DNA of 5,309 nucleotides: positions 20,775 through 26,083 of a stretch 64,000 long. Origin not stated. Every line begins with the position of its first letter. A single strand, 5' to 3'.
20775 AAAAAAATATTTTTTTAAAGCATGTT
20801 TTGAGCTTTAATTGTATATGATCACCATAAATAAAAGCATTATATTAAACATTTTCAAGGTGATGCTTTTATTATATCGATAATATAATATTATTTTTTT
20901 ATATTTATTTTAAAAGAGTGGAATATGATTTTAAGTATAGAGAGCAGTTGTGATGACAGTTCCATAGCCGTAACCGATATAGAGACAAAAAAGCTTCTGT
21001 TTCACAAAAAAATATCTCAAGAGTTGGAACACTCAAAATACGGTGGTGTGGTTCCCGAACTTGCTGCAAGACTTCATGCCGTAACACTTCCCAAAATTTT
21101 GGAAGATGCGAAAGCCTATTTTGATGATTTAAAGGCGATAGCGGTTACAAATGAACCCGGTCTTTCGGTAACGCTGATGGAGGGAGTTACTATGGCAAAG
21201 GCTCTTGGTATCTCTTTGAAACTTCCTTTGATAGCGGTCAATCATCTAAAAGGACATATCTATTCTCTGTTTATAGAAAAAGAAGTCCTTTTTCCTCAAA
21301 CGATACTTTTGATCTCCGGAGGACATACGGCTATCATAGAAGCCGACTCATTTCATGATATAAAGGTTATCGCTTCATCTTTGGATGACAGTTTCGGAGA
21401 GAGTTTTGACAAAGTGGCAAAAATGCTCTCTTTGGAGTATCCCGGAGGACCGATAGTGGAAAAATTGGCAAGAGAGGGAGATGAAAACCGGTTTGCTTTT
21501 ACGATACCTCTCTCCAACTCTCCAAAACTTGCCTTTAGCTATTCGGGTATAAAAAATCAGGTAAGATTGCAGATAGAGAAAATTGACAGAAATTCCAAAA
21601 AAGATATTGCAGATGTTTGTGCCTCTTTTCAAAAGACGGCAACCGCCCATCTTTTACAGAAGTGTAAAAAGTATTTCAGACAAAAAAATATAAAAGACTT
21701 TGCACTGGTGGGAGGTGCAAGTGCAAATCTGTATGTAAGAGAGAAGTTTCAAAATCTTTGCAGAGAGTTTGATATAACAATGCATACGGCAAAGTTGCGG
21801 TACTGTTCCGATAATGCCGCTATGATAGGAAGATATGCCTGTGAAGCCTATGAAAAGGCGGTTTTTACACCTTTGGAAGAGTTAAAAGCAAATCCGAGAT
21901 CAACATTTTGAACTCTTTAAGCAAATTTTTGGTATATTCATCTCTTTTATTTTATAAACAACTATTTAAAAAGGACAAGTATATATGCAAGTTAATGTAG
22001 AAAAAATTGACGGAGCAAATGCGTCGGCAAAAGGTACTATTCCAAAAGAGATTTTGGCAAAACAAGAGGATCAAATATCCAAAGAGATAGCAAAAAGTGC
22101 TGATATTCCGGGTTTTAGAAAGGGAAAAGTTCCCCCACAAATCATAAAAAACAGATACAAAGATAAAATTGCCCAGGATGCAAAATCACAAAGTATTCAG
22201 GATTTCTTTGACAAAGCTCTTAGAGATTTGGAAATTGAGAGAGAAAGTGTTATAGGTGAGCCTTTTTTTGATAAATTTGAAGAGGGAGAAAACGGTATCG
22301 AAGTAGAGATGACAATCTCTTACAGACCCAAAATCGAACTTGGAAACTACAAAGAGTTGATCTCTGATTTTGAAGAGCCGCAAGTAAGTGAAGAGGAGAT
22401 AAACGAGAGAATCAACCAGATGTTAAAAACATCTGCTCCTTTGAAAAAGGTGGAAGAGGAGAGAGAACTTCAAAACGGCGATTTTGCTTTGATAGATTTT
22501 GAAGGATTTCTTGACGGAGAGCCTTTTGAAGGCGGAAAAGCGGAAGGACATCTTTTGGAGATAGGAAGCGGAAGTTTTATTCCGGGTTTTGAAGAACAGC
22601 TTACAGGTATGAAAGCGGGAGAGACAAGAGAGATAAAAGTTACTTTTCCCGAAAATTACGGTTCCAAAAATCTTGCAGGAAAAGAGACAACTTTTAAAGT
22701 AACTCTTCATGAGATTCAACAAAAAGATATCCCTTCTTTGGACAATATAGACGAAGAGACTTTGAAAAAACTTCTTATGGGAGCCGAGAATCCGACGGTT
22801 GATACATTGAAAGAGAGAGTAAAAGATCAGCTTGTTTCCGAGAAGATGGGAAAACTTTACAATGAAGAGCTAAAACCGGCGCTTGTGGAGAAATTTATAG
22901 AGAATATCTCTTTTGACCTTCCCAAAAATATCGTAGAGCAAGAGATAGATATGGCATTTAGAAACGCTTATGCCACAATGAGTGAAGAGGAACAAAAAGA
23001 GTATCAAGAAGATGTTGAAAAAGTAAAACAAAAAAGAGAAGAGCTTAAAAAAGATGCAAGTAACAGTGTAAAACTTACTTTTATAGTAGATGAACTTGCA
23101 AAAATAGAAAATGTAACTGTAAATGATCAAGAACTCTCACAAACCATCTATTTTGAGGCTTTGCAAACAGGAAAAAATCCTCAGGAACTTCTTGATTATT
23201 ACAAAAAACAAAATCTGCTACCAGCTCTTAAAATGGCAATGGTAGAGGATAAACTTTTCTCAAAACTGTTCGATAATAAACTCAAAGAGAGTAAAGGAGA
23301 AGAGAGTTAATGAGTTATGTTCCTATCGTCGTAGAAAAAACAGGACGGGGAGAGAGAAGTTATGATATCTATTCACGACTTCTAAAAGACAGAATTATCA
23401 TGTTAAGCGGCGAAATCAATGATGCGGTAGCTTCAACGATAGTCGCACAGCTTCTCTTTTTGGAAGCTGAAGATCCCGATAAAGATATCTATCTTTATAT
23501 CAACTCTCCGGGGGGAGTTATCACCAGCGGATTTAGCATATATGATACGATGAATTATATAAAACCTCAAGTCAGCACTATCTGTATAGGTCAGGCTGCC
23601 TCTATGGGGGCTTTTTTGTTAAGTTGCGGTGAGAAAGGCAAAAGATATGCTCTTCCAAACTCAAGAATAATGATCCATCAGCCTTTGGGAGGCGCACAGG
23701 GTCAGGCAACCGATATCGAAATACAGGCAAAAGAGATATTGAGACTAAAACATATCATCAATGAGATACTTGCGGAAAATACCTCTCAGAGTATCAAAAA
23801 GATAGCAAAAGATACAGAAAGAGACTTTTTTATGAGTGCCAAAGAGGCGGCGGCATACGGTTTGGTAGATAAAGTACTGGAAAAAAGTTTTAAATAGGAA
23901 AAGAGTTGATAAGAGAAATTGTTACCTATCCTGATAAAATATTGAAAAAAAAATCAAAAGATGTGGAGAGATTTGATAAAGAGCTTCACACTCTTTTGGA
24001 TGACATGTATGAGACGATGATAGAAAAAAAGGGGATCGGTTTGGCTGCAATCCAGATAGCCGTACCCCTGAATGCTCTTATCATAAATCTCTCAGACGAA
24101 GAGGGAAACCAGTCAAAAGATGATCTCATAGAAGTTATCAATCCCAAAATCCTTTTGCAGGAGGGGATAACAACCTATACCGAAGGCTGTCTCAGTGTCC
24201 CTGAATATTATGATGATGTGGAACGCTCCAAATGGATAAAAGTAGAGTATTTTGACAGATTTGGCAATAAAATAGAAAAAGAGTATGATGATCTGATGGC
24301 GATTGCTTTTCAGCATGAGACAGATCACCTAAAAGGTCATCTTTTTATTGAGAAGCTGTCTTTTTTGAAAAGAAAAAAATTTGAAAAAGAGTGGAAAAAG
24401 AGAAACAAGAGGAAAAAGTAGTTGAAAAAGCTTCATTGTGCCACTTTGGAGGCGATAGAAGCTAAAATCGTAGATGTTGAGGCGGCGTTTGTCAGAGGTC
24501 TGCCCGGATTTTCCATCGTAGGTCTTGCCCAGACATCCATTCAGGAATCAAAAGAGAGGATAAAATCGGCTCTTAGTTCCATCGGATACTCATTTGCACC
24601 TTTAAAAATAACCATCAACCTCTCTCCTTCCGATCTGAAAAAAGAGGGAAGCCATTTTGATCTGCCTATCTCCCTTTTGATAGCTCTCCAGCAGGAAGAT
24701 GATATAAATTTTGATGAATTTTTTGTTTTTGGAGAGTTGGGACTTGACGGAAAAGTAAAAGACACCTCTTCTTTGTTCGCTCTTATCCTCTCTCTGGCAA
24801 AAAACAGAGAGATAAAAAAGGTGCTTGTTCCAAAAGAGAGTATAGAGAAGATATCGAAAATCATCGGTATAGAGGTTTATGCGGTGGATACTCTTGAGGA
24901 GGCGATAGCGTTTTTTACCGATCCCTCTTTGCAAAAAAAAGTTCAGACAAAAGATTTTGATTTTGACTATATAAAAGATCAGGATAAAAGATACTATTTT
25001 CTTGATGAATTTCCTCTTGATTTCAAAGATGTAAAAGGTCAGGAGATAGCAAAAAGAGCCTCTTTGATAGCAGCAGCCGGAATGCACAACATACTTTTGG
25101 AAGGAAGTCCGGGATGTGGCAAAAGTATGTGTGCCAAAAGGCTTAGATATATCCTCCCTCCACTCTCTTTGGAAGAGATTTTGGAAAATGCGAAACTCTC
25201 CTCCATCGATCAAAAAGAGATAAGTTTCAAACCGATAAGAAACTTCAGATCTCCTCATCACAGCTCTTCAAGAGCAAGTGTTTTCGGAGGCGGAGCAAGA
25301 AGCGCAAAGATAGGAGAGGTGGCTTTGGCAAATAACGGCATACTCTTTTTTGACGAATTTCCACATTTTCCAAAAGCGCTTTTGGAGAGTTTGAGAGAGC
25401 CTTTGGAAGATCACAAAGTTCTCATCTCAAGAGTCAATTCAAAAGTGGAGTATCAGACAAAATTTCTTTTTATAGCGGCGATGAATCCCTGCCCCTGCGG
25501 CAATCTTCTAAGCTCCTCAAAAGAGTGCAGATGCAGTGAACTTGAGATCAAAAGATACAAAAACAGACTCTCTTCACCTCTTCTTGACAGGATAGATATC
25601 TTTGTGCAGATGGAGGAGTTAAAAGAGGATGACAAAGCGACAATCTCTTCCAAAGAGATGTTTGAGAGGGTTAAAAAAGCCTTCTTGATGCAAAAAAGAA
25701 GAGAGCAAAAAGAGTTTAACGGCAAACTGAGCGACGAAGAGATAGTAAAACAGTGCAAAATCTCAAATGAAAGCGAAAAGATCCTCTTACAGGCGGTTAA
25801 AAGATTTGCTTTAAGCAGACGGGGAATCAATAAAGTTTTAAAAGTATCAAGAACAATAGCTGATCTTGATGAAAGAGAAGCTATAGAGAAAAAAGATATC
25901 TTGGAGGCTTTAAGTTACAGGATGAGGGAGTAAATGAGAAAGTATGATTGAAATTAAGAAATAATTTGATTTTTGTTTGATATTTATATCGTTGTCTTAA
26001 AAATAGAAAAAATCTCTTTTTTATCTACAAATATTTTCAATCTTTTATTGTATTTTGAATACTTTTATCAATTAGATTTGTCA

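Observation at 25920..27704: hipBA cassette bracketed by a 19-bp direct repeat that duplicates the 3' end of comM, with no recombinase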

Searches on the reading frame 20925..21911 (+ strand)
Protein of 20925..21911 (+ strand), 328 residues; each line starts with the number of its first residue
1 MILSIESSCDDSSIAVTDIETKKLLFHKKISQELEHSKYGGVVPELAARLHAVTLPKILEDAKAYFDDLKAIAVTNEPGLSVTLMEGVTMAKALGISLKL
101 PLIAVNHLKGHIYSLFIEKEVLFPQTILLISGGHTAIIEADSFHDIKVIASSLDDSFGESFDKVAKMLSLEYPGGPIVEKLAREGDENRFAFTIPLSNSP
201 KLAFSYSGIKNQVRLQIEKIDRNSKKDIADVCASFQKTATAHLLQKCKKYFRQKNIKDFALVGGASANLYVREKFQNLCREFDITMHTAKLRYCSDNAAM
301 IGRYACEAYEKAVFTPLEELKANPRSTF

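Call 69: search_protein_families(library=pfam, proteins=[window:20925-21911:+], max_evalue=0.001)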
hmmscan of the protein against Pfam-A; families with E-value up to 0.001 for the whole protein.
window:20925-21911:+ (328 aa): 2 families
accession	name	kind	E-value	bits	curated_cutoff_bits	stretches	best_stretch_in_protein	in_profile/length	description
PF00814.31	TsaD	-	5.2e-77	259.5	24.8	1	24-302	2-263/264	tRNA N6-adenosine threonylcarbamoyltransferase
PF22521.2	HypF_C_2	-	9.3e-06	26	27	1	156-297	95-235/241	Carbamoyltransferase, Kae1-like Domain, second subdomain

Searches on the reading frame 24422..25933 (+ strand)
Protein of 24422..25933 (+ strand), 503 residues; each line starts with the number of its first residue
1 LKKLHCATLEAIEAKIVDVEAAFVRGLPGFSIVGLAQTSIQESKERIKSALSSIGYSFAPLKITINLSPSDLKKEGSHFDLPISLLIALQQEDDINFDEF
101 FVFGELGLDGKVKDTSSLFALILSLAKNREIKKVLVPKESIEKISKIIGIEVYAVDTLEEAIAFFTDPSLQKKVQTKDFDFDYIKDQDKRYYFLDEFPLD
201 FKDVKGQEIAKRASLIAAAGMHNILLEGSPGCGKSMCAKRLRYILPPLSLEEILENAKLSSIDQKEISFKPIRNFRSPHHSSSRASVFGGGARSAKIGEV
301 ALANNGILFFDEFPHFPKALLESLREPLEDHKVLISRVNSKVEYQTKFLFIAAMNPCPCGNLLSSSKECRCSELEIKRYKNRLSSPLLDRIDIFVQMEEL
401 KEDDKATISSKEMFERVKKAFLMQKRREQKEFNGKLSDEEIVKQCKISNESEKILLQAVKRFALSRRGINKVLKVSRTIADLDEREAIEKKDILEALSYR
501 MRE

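Call 4: search_protein_families(library=pfam, proteins=[window:24422-25933:+])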
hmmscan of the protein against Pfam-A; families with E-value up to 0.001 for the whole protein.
window:24422-25933:+ (503 aa): 8 families
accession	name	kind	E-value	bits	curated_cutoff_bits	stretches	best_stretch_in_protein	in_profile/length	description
PF01078.27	Mg_chelatase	-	1e-78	263.9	20.3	1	200-403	1-205/207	Magnesium chelatase, subunit ChlI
PF13541.12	ChlI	-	1.6e-36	125.3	27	1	19-139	1-120/121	Subunit ChlI of Mg-chelatase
PF13335.12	Mg_chelatase_C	-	1.7e-26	93.1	26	1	409-500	3-94/94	Magnesium chelatase, subunit ChlI C-terminal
PF07728.20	AAA_5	-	3.5e-12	46.9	22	1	223-361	1-129/139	AAA domain (dynein-related subfamily)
PF00158.32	Sigma54_activat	-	2.2e-08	34.4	20.2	1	208-355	10-142/168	Sigma-54 interaction domain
PF00493.29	MCM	-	1.1e-07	31.6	23.3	1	296-405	113-212/224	MCM P-loop domain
PF13401.12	AAA_22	-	0.00018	22.3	27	0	224-329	8-109/130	AAA domain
PF14532.12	Sigma54_activ_2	-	0.00069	20.3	25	0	207-331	8-96/138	Sigma-54 interaction domain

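Call 7: find_related_loci(query=window:24422-25933:+, collection=genome_contigs, flank=6000)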
Query window:24422-25933:+ (503 aa) in genome_contigs; peptide patterns used: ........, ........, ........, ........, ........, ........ (x = any residue, [..] = any of these).
255 stretches matched a pattern; 151 encode a relative of the query (tblastn E <= 1e-3); the best 80 are kept; 80 distinct loci.
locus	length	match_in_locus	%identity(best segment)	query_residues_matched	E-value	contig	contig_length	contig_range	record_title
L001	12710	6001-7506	68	1-502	0e+0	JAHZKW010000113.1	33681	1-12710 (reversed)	MAG: Epsilonproteobacteria bacterium isolate O_S4.2_bin.7 k141_1088797, whole genome shotgun sequence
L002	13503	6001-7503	70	1-502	0e+0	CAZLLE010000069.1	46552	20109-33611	MAG TPA_asm: uncultured Campylobacterales bacterium isolate binchicken_co219_67 genome assembly, contig: k141_703727, wh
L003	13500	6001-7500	69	1-502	0e+0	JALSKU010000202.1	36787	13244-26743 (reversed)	MAG: Campylobacterales bacterium isolate 355-202_metabat1_scaf2bin.009 355-202_scaffold_621_c1, whole genome shotgun seq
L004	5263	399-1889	68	1-499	0e+0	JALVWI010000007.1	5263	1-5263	MAG: Campylobacterales bacterium isolate M10_metabat2_scaf2bin.003 M10_NODE_10555_length_5263_cov_81.927960, whole genom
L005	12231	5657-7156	67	1-502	0e+0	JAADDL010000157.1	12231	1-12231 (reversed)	MAG: Campylobacterota bacterium isolate L_MaxBin.132 contig-127_5886, whole genome shotgun sequence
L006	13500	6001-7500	67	1-502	0e+0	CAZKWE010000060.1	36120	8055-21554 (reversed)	MAG TPA_asm: uncultured Campylobacteraceae bacterium isolate binchicken_co219_151 genome assembly, contig: k141_139537,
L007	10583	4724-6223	66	1-502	0e+0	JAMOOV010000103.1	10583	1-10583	MAG: Campylobacterales bacterium isolate 4559-240_maxbin2_scaf2bin.138 4559-240_scaffold_3463_c1, whole genome shotgun s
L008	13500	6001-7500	65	3-502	0e+0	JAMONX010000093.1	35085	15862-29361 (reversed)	MAG: Campylobacterales bacterium isolate 4281-140_metabat2_scaf2bin.081 4281-140_scaffold_344_c1, whole genome shotgun s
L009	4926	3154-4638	63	6-502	0e+0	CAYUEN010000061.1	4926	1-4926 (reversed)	MAG TPA_asm: uncultured Campylobacterales bacterium isolate SRP128015_co1_97 genome assembly, contig: NODE_31140_length_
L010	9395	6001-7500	63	1-502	0e+0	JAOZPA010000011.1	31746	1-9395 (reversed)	MAG: Campylobacterales bacterium isolate GMC4.metabat2.12 GMC4_927_length_31746_cov_18.819223, whole genome shotgun sequ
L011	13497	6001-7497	63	4-502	0e+0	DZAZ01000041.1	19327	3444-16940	MAG TPA_asm: Helicobacter cetorum isolate SulCav_PC08_66_28_11 SulCav_PC08-66_2085_length_19327_cov_6.483188, whole geno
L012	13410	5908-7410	62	7-502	0e+0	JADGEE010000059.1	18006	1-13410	MAG: Campylobacteraceae bacterium isolate BB28 NODE_2901_length_18006_cov_9.525772, whole genome shotgun sequence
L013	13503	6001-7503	59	1-502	0e+0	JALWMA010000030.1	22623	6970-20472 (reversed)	MAG: Campylobacterales bacterium isolate M17_metabat2_scaf2bin.091 M17_NODE_1665_length_22623_cov_36.258046, whole genom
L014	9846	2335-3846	60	1-502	0e+0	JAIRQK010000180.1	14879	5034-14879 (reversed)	MAG: Campylobacteraceae bacterium isolate Co333_bin46 k119_1899506, whole genome shotgun sequence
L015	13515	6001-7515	59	1-502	0e+0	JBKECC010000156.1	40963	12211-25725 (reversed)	MAG: Campylobacteraceae bacterium isolate VLC_056 k121_2484471, whole genome shotgun sequence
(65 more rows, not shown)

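Call 12: find_encoding_contigs(protein=window:24422-25933:+, flank=5000, max_places=10)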
Protein window:24422-25933:+ (503 aa): 4 contigs read that carry it; 4 places shown.
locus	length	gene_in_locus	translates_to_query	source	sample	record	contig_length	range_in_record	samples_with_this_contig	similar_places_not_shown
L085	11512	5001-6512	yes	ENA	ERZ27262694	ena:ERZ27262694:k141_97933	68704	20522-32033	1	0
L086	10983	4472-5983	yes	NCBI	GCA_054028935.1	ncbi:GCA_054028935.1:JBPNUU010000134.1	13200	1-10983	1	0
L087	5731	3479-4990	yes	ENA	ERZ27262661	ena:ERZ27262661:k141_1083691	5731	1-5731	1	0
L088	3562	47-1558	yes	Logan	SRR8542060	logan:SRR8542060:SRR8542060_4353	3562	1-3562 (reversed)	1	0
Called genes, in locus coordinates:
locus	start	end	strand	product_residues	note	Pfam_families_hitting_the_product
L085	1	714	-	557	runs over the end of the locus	PF00989:PAS, PF08447:PAS_3, PF13426:PAS_9, PF02518:HATPase_c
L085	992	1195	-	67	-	-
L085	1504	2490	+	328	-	PF00814:TsaD, PF22521:HypF_C_2 (weak)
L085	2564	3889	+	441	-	PF05697:Trigger_N, PF00254:FKBP_C, PF05698:Trigger_C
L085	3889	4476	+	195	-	PF00574:CLP_protease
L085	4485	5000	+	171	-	PF01327:Pep_deformylase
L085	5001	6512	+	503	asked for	PF13541:ChlI, PF00493:MCM (faint), PF00158:Sigma54_activat (weak), PF01078:Mg_chelatase, PF07728:AAA_5, PF13335:Mg_chelatase_C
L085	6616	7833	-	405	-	PF13657:Couple_hipA, PF07804:HipA_C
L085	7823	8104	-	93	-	PF01381:HTH_3 (weak)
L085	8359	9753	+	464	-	PF03853:YjeF_N, PF01256:Carb_kinase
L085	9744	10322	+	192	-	PF00551:Formyl_trans_N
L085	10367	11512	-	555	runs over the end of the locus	PF11845:Tll0287-like, PF00015:MCPsignal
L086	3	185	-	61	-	?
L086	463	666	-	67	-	-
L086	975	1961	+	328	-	PF00814:TsaD, PF22521:HypF_C_2 (weak)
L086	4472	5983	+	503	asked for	PF13541:ChlI, PF00493:MCM (faint), PF00158:Sigma54_activat (weak), PF01078:Mg_chelatase, PF07728:AAA_5, PF13335:Mg_chelatase_C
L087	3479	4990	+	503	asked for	PF13541:ChlI, PF00493:MCM (faint), PF00158:Sigma54_activat (weak), PF01078:Mg_chelatase, PF07728:AAA_5, PF13335:Mg_chelatase_C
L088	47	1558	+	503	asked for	PF13541:ChlI, PF00493:MCM (faint), PF00158:Sigma54_activat (weak), PF01078:Mg_chelatase, PF07728:AAA_5, PF13335:Mg_chelatase_C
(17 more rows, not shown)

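Call 58: list_cluster_members(proteins=[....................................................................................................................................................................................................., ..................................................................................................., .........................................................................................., window:24422-25933:+])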
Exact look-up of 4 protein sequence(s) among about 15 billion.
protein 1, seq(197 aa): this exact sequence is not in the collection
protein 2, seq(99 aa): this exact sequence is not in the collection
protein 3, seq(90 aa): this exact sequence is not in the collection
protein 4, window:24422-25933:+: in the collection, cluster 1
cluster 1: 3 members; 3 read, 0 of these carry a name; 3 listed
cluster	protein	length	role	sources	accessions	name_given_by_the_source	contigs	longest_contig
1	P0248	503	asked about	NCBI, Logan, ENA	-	-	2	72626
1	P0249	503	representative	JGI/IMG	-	-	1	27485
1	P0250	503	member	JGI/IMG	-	-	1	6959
